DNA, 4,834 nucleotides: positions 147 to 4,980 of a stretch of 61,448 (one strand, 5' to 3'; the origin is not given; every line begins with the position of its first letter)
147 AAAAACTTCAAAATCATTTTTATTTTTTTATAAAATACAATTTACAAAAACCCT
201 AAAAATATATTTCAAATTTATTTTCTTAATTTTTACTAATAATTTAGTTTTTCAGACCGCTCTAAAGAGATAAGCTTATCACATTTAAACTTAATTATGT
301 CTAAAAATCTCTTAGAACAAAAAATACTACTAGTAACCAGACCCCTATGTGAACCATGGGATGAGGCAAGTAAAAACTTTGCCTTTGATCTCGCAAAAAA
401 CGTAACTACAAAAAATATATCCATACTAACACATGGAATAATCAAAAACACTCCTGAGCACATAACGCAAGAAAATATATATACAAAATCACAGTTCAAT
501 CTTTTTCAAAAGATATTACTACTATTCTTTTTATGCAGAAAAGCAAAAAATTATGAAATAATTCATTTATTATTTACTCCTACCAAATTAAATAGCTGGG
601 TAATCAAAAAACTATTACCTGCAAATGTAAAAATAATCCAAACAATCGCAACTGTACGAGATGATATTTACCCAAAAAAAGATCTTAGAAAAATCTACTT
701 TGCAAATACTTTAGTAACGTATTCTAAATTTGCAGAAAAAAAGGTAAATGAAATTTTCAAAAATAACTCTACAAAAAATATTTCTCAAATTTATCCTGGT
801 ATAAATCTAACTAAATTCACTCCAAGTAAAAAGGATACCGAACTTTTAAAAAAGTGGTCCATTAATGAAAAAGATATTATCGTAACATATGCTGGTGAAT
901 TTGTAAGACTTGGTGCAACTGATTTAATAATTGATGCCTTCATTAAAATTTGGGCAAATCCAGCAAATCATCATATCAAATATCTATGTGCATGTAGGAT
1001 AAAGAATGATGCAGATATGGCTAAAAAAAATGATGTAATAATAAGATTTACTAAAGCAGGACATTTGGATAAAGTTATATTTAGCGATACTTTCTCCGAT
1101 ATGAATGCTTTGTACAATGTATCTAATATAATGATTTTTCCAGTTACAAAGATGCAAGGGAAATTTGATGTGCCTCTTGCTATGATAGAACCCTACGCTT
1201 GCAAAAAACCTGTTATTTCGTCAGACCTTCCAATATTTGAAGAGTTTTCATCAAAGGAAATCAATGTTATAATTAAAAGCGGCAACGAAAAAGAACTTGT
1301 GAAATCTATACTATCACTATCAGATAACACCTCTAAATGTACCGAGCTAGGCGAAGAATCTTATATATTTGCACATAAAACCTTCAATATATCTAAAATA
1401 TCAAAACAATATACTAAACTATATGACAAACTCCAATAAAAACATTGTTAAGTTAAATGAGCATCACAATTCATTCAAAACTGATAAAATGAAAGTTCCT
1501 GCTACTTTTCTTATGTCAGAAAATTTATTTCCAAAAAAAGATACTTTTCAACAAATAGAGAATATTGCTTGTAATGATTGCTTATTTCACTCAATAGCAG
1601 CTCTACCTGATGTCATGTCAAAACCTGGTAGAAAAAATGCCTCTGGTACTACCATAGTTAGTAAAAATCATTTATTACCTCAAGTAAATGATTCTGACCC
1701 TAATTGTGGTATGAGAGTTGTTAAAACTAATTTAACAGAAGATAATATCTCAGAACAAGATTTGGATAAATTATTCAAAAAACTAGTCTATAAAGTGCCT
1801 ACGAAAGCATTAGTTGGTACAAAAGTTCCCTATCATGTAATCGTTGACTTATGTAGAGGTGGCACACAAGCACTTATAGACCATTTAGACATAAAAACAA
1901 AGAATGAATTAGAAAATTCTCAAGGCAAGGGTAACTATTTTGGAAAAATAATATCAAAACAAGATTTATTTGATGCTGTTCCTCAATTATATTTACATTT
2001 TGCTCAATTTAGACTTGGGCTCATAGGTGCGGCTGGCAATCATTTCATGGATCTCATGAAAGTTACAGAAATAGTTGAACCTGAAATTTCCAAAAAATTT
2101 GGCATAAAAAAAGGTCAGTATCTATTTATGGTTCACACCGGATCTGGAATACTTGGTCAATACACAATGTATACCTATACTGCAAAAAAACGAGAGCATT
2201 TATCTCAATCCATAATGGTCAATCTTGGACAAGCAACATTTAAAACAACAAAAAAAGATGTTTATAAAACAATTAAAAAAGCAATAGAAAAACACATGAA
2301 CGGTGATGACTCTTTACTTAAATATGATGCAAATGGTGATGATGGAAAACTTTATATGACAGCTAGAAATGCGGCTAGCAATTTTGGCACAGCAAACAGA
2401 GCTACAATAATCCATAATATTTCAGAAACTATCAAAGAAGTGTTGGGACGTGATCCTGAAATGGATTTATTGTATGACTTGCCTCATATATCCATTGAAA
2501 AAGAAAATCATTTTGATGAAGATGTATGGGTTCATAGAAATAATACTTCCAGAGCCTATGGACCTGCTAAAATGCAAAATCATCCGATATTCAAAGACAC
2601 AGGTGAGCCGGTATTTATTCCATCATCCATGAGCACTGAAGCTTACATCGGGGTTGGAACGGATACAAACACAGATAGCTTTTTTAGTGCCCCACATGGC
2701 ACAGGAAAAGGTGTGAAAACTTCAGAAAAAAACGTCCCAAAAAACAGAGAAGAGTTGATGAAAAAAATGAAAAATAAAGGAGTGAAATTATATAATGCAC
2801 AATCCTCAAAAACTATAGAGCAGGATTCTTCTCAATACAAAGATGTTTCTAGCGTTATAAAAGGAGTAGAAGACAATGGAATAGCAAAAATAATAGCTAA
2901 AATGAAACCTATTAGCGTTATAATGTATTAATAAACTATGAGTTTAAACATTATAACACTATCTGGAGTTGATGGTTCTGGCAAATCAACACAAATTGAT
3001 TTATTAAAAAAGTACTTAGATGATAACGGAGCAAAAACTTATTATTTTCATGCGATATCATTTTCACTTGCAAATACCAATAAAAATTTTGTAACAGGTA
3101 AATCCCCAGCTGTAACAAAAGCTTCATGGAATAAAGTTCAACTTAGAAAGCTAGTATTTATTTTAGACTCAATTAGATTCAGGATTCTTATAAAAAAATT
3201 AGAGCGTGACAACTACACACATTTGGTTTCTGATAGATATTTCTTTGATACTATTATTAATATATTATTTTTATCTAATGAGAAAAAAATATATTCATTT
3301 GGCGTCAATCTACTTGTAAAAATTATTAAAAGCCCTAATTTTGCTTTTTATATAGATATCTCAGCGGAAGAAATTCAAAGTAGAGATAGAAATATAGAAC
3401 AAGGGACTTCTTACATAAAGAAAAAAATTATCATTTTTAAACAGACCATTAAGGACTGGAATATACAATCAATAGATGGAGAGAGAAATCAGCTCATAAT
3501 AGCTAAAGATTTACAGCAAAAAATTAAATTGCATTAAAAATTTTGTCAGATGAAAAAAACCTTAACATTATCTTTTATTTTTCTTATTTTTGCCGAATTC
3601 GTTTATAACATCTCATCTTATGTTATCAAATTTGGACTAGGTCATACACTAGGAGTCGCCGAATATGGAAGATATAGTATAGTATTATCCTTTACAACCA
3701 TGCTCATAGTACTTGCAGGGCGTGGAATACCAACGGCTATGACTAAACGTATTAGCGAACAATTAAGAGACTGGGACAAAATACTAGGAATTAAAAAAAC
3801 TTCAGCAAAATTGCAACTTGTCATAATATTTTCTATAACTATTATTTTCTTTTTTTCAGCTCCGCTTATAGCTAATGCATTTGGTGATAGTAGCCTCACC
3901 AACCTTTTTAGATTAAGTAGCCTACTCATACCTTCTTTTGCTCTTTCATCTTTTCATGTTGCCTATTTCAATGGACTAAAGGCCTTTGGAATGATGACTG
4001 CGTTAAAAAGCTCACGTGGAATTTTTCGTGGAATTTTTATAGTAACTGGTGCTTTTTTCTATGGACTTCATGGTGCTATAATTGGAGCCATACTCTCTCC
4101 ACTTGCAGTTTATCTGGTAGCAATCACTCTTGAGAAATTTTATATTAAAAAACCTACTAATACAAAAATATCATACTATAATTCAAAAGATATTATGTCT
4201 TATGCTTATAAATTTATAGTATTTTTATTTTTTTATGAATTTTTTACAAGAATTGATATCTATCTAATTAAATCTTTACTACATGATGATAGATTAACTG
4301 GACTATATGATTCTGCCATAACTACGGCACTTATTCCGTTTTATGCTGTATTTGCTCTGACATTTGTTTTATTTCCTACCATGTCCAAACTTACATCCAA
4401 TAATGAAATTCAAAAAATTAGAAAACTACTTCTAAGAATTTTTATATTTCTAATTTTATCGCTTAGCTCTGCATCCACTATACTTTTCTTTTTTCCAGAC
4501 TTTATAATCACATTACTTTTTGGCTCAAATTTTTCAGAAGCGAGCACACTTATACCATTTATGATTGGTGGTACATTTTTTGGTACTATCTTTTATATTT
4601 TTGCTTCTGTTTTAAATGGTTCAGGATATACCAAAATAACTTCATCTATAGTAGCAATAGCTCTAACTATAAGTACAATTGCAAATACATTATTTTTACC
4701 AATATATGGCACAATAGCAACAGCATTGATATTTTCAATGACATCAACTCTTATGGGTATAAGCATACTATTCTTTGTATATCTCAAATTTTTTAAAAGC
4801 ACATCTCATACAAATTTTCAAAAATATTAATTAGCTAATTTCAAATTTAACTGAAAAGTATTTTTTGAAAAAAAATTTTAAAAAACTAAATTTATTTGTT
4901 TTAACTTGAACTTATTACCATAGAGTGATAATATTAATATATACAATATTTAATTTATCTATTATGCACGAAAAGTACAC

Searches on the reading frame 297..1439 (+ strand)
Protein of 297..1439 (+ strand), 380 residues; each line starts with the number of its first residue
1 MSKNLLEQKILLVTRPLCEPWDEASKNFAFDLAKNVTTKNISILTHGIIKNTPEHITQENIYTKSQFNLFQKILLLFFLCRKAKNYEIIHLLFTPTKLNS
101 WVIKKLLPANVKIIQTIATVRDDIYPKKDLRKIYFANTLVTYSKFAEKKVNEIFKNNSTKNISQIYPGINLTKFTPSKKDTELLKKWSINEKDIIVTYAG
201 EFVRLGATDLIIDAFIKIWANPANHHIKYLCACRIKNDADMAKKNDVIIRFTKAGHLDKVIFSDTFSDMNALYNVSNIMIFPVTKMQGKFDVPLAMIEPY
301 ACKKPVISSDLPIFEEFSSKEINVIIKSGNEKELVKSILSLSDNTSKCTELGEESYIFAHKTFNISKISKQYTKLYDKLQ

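Call 44: search_protein_families(library=pfam, proteins=[window:297-1439:+], max_evalue=0.00001)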
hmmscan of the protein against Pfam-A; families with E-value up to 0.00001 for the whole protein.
window:297-1439:+ (380 aa): 2 families
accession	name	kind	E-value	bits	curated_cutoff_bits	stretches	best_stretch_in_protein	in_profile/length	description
PF00534.26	Glycos_transf_1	-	2e-12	47.4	26.4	1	182-355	4-169/172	Glycosyl transferases group 1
PF13692.12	Glyco_trans_1_4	-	3e-10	41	27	1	195-344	3-142/142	Glycosyl transferases group 1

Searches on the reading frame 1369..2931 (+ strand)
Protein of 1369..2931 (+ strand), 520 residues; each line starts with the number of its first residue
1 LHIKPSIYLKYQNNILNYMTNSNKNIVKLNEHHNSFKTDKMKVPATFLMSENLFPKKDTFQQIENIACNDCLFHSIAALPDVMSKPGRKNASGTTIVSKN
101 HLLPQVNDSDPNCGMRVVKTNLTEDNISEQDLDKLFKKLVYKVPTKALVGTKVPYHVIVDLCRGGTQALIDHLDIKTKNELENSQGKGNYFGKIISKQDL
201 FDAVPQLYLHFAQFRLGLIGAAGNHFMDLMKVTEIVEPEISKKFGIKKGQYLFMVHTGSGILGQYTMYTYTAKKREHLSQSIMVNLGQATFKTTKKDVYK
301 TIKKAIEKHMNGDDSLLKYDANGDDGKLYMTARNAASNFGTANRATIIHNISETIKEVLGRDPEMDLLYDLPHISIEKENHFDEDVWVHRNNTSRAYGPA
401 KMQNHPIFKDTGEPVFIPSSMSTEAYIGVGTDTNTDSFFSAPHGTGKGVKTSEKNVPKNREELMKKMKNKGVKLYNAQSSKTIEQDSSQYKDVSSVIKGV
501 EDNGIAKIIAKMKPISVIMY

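Call 44: search_protein_families(library=pfam, proteins=[window:1369-2931:+], max_evalue=0.00001)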
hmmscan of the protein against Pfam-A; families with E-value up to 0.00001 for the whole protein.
window:1369-2931:+ (520 aa): 1 family
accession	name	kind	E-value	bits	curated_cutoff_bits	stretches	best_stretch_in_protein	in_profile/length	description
PF01139.22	RtcB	-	1.3e-70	239.2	27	1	62-518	1-424/426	tRNA-splicing ligase RtcB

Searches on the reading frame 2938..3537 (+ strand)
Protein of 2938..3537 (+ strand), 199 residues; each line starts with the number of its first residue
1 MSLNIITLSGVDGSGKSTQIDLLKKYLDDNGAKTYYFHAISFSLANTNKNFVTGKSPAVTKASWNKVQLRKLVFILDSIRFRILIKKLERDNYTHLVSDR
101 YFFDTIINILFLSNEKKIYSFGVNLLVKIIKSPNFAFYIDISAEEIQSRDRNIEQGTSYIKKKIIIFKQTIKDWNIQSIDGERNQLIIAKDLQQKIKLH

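Call 44: search_protein_families(library=pfam, proteins=[window:2938-3537:+], max_evalue=0.00001)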
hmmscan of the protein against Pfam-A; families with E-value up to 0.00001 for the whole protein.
window:2938-3537:+ (199 aa): 1 family
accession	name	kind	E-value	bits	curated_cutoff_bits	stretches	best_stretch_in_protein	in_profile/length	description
PF02223.23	Thymidylate_kin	-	5.6e-09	36.4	27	1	10-172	3-157/185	Thymidylate kinase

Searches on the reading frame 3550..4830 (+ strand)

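Call 44: search_protein_families(library=pfam, proteins=[window:3550-4830:+], max_evalue=0.00001)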
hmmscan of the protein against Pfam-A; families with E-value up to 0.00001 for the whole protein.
window:3550-4830:+ (426 aa): 2 families
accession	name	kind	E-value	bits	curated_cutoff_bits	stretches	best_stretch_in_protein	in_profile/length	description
PF01943.22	Polysacc_synt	-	2.2e-20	73.6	28.2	1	9-281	5-273/274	Polysaccharide biosynthesis protein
PF13440.11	Polysacc_synt_3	-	5.2e-18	65.7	23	1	34-332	6-292/293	Polysaccharide biosynthesis protein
